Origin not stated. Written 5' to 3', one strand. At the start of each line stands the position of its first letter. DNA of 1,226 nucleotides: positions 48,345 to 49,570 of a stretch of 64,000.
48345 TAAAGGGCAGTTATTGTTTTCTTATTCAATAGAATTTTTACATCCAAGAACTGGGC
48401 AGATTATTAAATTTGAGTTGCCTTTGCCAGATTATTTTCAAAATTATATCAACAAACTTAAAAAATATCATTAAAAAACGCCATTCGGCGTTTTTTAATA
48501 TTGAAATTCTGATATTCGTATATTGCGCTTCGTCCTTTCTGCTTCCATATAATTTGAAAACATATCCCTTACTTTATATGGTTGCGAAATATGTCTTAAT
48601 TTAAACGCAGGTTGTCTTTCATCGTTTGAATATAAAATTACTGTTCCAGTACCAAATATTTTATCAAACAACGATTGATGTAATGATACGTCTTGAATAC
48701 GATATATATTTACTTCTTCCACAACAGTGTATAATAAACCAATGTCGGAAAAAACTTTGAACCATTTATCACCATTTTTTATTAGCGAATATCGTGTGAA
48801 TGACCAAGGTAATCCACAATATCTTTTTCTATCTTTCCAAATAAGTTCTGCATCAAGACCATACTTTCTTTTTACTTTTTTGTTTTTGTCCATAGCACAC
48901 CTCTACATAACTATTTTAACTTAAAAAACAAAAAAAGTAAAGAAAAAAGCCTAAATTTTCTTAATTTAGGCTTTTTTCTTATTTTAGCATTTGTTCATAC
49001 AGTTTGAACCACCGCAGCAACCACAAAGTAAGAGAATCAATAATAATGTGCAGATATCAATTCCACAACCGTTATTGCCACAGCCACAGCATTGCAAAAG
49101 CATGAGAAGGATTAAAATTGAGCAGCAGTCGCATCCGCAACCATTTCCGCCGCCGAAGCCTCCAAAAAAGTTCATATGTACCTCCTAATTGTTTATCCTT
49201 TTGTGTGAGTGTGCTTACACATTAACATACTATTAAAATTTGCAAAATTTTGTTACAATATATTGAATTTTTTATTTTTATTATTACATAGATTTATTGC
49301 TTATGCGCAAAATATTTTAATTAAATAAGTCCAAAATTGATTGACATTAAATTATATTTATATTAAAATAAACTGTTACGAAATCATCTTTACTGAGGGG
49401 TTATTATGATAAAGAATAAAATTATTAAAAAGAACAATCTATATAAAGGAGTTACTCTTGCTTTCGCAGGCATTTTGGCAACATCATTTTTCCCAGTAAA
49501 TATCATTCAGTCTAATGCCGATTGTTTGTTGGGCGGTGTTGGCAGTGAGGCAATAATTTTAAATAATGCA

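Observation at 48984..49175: Tandem Gly/Cys-rich tiny membrane protein with 14 cysteines in 63 residues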

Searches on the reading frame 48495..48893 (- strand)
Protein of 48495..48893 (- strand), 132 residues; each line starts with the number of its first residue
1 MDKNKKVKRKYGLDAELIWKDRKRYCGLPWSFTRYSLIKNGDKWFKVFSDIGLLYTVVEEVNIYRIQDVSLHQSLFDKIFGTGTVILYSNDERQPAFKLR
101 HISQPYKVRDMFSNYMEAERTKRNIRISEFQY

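Call 3: search_protein_families(library=pfam, proteins=[window:48495-48893:-], max_evalue=10)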
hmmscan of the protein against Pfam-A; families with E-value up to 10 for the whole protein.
window:48495-48893:- (132 aa): 2 families
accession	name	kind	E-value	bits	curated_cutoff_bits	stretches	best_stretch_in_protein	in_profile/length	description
PF03703.20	bPH_2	-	1.5e-10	41.6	22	1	51-110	17-76/78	Bacterial PH domain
PF22714.1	SNaCT8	-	0.007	16.9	27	1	33-113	43-127/164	Short NACHT-associated C-Terminal domain, family 8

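Call 4: search_protein_families(library=ncbifam, proteins=[window:48495-48893:-], max_evalue=10)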
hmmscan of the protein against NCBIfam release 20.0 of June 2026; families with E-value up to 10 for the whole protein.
window:48495-48893:- (132 aa): 1 family
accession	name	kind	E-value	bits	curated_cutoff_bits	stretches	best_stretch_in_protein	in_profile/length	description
TIGR03267.1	methan_mark_2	hypoth_equivalog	0.16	11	365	1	42-100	255-316/323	methanogenesis marker 2 protein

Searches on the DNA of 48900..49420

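Call 30: search_rna_families(source=window, start=48900, end=49420, threshold=evalue, max_evalue=10)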
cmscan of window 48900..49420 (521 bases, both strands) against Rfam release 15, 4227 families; matches with E-value up to 10: 23.
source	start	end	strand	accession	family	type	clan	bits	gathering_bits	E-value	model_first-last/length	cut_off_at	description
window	48940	49002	-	RF00506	Thr_leader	Cis-reg; leader;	-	36.3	55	3.6e-05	1-118/118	no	Threonine operon leader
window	48911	48980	+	RF00506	Thr_leader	Cis-reg; leader;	-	34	55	0.00013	1-118/118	no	Threonine operon leader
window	48940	49047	-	RF01859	Phe_leader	Cis-reg; leader;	-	23.8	55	0.11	1-125/125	no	Phenylalanine leader peptide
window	48914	48981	+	RF02495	ohsC_RNA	Gene; antitoxin;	-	23.5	50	0.3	1-77/77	no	Oppression of Hydrophobic ORF by sRNA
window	48931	48977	+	RF02083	OrzO-P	Gene; antitoxin;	-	23.3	60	0.2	34-76/76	no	OrzO-P RNA antitoxin family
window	48934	48983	+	RF04352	Plastid-psbA-4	Cis-reg;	CL00153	22.2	56.8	0.24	1-61/61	no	Plastid-psbA-4 3UTR RNA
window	48938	48981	+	RF04157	MIR9486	Gene; miRNA;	-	22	100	0.055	1-119/119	no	MIR9486 microRNA precursor family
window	48924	48992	-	RF02425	SpF01_sRNA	Gene; sRNA;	-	21.9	55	1.5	1-80/80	no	Streptococcus sRNA SpF01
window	48939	48981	-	RF04134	MIR7504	Gene; miRNA;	-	21.5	83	0.31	1-124/124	no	MIR7504 microRNA precursor family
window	48949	48995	-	RF02418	Spd-sr07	Gene; sRNA;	-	20.2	55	1.4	1-63/63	no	Streptococcus sRNA Spd-sr07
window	48931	48994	-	RF02436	SpF43_sRNA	Gene; sRNA;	-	20.1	70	0.21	1-99/99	no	Streptococcus sRNA SpF43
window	48942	49040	+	RF02527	SSRC38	Gene; sRNA;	-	19.6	80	0.41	1-166/166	no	Streptococcus sRNA SSRC38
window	48941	48979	-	RF04206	MIR9555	Gene; miRNA;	-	19.1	119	1.1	1-137/137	no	MIR9555 microRNA precursor family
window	48938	48982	-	RF01666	rox2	Cis-reg;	-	18.8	55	1.9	1-71/71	no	Drosophila rox2 ncRNA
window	48920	49016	+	RF01742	lactis-plasmid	Gene; sRNA;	-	17.7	70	4.1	1-106/106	no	lactis-plasmid RNA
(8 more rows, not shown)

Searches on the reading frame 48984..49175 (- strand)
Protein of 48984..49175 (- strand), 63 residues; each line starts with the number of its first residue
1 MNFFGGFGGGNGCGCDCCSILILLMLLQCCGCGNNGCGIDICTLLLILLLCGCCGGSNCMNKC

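Call 3: search_protein_families(library=pfam, proteins=[window:48984-49175:-], max_evalue=10)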
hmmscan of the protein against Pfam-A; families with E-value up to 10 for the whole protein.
window:48984-49175:- (63 aa): 0 families

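Call 4: search_protein_families(library=ncbifam, proteins=[window:48984-49175:-], max_evalue=10)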
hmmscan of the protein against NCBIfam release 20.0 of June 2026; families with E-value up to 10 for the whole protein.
window:48984-49175:- (63 aa): 0 families

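Call 5: find_homologous_proteins(query=window:48984-49175:-, max_evalue=10)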
Query window:48984-49175:- (63 aa): 9 proteins with E <= 10 among 47 candidates.
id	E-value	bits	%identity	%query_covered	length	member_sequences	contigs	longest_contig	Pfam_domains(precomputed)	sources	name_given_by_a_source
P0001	1.2e-15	75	73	98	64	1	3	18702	-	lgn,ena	-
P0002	3.7e-6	45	55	90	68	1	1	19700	-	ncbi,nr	ncbi:MAG: chorion class high-cysteine HCB protein 13 [Clostridia bacterium]|nr:chorion class high-cy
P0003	1.9e-4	39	56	95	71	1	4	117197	-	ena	-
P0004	2.1e-2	33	53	84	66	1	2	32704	-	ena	-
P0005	5.1e-2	32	52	75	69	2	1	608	-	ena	-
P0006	5.7e-1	28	52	65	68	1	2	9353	-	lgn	-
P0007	7.2e-1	28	31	54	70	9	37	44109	-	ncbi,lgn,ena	-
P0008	5.0e+0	25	53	89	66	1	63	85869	-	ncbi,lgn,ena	-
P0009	6.7e+0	25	48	63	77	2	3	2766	-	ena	-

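Call 19: search_protein_representatives(alignment_id=A1)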
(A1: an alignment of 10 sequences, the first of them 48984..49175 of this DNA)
Query: 10 sequences, 65 profile positions. Proteins with E-value up to 0.001 (for the whole library): 45; up to 1e-10: 10; up to 1e-30: 0. The best 45 are listed.
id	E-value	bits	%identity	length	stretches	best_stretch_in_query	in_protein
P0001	7.1e-18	80.6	-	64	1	1-63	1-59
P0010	9.8e-17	77.0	-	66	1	1-63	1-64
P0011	1.4e-15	73.3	-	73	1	1-64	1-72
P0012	1.8e-13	66.5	-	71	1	1-65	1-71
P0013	1.3e-12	63.8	-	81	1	1-62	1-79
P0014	2.9e-12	62.7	-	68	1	1-65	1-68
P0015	5.0e-12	61.9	-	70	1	1-64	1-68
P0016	6.2e-12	61.6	-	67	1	1-61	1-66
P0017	4.9e-11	58.7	-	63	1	1-64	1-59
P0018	6.1e-11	58.4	-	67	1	1-64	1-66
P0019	1.3e-10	57.3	-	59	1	1-65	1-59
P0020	2.0e-09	53.6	-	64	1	1-62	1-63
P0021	1.9e-08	50.5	-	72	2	1-43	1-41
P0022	1.0e-07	48.1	-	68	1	1-62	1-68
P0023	1.2e-07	47.9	-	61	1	1-64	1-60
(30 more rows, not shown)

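Call 23: search_protein_families(library=ncbifam, alignment_id=A2, max_evalue=10)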
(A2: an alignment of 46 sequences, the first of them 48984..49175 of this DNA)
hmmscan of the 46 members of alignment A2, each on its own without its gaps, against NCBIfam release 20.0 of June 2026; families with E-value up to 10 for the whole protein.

A. member 1, window:48984-49175:- (63 aa): 0 families

B. families by the number of members that match (of 46 scanned): 7 families
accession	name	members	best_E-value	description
NF010228.0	PRK13682.1-3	1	0.029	hypothetical protein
NF047847.2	SS_mature_LptM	1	0.058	LPS translocon maturation chaperone LptM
TIGR00936.1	ahcY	1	0.73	adenosylhomocysteinase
NF050062.1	FlagModPtmA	1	0.84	flagellin modification protein PtmA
NF041529.1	LvhB7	1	0.86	T4SS-associated protein LvhB7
NF038215.1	acineto_lipo_PV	1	0.99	NF038215 family lipoprotein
TIGR03062.1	pip_yhgE_Cterm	1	3.1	YhgE/Pip family protein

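Call 24: search_protein_families(library=pfam, alignment_id=A2, max_evalue=10)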
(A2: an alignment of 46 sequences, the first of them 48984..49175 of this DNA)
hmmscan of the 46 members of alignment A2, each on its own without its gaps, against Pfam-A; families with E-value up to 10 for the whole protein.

A. member 1, window:48984-49175:- (63 aa): 0 families

B. families by the number of members that match (of 46 scanned): 8 families
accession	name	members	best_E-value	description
PF08166.18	PELP1_HEAT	2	0.22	PELP1, middle domain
PF18769.7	APOBEC1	1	0.24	APOBEC1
PF05734.16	DUF832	1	0.53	Herpesvirus protein of unknown function (DUF832)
PF25184.1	YxzE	1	0.76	YxzE-like putative bacteriocin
PF22441.2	CLIC-like_N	1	1.7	CLIC-like N-terminal domain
PF06615.16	Circovir2_Orf1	1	2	Circovirus 2, Orf1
PF11587.13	Prion_bPrPp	1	3.8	Major prion protein bPrPp - N terminal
PF07172.16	GRP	1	8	Glycine rich protein family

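Call 34: find_encoding_contigs(protein=P0003, flank=5000, max_places=3)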
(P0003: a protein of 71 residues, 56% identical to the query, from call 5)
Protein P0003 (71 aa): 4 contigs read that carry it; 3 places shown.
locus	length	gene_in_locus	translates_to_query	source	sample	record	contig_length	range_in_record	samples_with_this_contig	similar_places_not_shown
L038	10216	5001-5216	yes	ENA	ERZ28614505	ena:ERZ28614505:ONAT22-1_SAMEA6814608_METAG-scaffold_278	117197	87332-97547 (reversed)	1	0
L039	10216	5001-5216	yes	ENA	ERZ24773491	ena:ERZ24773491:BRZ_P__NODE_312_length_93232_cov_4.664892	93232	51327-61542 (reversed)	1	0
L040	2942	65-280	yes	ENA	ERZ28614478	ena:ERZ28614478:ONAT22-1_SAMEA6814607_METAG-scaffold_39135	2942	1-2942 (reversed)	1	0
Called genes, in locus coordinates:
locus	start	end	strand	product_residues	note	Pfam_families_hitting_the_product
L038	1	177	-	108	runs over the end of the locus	PF04327:Peptidase_Prp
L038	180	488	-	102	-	PF00829:Ribosomal_L21p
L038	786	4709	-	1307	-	-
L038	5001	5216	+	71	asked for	-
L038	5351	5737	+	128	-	PF03703:bPH_2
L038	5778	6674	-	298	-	PF01479:S4, PF00849:PseudoU_synth_2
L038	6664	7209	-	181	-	PF01252:Peptidase_A8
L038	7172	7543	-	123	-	PF04472:SepF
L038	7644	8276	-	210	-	PF13306:LRR_5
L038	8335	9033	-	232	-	PF09335:VTT_dom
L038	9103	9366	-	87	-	-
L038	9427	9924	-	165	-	PF00692:dUTPase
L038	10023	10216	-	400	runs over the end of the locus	PF00009:GTP_EFTU, PF03144:GTP_EFTU_D2, PF03143:GTP_EFTU_D3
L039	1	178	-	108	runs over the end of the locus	PF04327:Peptidase_Prp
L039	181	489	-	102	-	PF00829:Ribosomal_L21p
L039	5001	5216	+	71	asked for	-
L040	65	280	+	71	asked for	-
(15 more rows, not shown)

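Call 35: find_encoding_contigs(protein=P0009, flank=5000, max_places=3)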
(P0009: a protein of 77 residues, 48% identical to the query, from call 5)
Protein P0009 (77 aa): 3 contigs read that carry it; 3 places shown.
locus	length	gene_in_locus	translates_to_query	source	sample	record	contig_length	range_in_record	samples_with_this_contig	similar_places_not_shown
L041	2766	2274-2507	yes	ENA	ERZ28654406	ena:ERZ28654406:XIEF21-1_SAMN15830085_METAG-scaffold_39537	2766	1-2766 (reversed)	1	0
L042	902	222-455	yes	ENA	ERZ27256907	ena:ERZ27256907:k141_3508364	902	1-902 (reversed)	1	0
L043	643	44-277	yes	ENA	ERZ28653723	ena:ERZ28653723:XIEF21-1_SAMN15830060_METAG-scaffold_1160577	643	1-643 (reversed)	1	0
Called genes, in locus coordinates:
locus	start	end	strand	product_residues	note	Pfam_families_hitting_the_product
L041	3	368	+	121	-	?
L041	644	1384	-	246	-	-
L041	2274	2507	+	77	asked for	-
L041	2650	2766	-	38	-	?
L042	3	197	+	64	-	?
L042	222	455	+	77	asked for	-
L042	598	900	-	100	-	?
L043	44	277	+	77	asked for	-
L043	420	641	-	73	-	?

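Call 48: predict_structure(alignment_id=A1)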
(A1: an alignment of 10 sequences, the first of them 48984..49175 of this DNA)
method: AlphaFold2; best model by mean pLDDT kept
length: 63 residues; sequences in the alignment: 10
mean_pLDDT: 53.2   pTM: 0.35
mean pLDDT of the five models: 53.2, 51.0, 50.3, 49.4, 49.3
residues with pLDDT >= 90: 0; 70-90: 0; 50-70: 36; < 50: 27
segments of 3 or more residues with pLDDT < 50: 1-14, 32-36, 56-63
pLDDT, mean of each block of 10 residues (from residue 1): 42 53 64 51 64 51 34
secondary structure, 60 per line:
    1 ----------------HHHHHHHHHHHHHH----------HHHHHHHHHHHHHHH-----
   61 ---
elements in order: H17-30 H41-55

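Call 75: find_related_loci(query=window:48984-49175:-, collection=genome_contigs, flank=1000)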
Query window:48984-49175:- (63 aa) in genome_contigs; peptide patterns used: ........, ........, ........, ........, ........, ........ (x = any residue, [..] = any of these).
551 stretches matched a pattern; 12 encode a relative of the query (tblastn E <= 1e-3); 12 distinct loci.
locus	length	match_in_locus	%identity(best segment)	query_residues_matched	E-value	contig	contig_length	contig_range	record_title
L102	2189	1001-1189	97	1-63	3e-32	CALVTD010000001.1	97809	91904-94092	MAG: uncultured Clostridia bacterium isolate BRZ_CQ__bin56 genome assembly, contig: BRZ_CQ__NODE_268_length_97809_cov_4.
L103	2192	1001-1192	95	1-63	7e-31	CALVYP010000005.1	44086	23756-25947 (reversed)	MAG: uncultured Clostridia bacterium isolate BRZ_N__bin21 genome assembly, contig: BRZ_N__NODE_1962_length_44086_cov_6.8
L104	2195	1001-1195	92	1-63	2e-26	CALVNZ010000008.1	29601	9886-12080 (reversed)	MAG: uncultured Clostridia bacterium isolate BRZ_GC__bin72 genome assembly, contig: BRZ_GC__NODE_1815_length_29601_cov_2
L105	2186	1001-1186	92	1-63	4e-25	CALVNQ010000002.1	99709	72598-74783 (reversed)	MAG: uncultured Clostridia bacterium isolate BRZ_BV__bin76 genome assembly, contig: BRZ_BV__NODE_254_length_99709_cov_12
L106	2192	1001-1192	95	1-63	1e-30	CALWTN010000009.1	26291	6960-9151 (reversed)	MAG: uncultured Clostridia bacterium isolate E30__bin178 genome assembly, contig: E30__k127_7036196, whole genome shotgu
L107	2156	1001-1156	90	16-63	5e-20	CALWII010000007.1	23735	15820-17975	MAG: uncultured Clostridia bacterium isolate E27__bin311 genome assembly, contig: E27__k127_3977022, whole genome shotgu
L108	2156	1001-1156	87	15-63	6e-7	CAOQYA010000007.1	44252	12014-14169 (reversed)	MAG TPA_asm: uncultured Eubacteriales bacterium isolate MGBC147891 genome assembly, contig: MGBC147891.7, whole genome s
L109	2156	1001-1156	87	15-63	6e-7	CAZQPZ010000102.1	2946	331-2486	MAG TPA_asm: uncultured Lachnospiraceae bacterium isolate SRP199465_co2_164 genome assembly, contig: NODE_94066_length_2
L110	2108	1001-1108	81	16-50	2e-6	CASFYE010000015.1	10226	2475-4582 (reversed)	uncultured Firmicutes bacterium isolate SI.B45.metabat-bins.19 genome assembly, contig: SI.B45.metabat-bins.19.fa_k141_8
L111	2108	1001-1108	81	16-50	3e-6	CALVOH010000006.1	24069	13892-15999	MAG: uncultured Clostridia bacterium isolate BRZ_FA__bin71 genome assembly, contig: BRZ_FA__NODE_2231_length_24069_cov_3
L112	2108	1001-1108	81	16-50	3e-6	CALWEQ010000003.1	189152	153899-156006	MAG: uncultured Clostridia bacterium isolate E40__bin258 genome assembly, contig: E40__k127_2767555, whole genome shotgu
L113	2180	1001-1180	75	1-61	7e-6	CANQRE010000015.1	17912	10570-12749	MAG: uncultured Clostridia bacterium isolate Lapin-008__bin38 genome assembly, contig: Lapin-008__NODE_3551_length_17912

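Call 82: search_solved_structures(query=A2, max_evalue=1)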
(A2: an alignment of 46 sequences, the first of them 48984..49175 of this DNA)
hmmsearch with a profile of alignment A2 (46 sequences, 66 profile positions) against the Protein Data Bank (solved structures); distinct sequences matched with E-value up to 1: 0.

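Call 83: list_cluster_members(proteins=[P0002, P0007, P0008, window:48984-49175:-])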
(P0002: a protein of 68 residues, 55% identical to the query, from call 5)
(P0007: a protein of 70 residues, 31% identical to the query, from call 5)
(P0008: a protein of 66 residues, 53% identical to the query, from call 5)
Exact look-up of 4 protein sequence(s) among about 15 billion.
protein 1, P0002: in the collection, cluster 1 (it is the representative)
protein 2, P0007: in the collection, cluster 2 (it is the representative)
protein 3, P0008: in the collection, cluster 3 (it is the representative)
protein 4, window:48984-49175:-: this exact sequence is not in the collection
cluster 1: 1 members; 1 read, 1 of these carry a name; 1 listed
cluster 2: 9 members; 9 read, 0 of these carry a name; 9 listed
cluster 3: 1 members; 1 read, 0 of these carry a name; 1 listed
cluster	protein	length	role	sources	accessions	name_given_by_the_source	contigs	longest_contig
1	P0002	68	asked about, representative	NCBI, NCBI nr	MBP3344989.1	MAG: chorion class high-cysteine HCB protein 13 [Clostridia bacterium] | chorion class high-cysteine HCB protein 13 [Clostridia bacterium]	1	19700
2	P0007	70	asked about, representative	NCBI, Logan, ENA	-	-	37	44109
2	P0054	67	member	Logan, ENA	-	-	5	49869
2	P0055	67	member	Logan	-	-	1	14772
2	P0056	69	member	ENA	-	-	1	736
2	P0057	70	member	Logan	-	-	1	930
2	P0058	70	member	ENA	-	-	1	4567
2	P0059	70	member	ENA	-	-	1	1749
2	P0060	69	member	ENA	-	-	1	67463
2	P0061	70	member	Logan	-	-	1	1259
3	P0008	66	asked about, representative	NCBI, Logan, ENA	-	-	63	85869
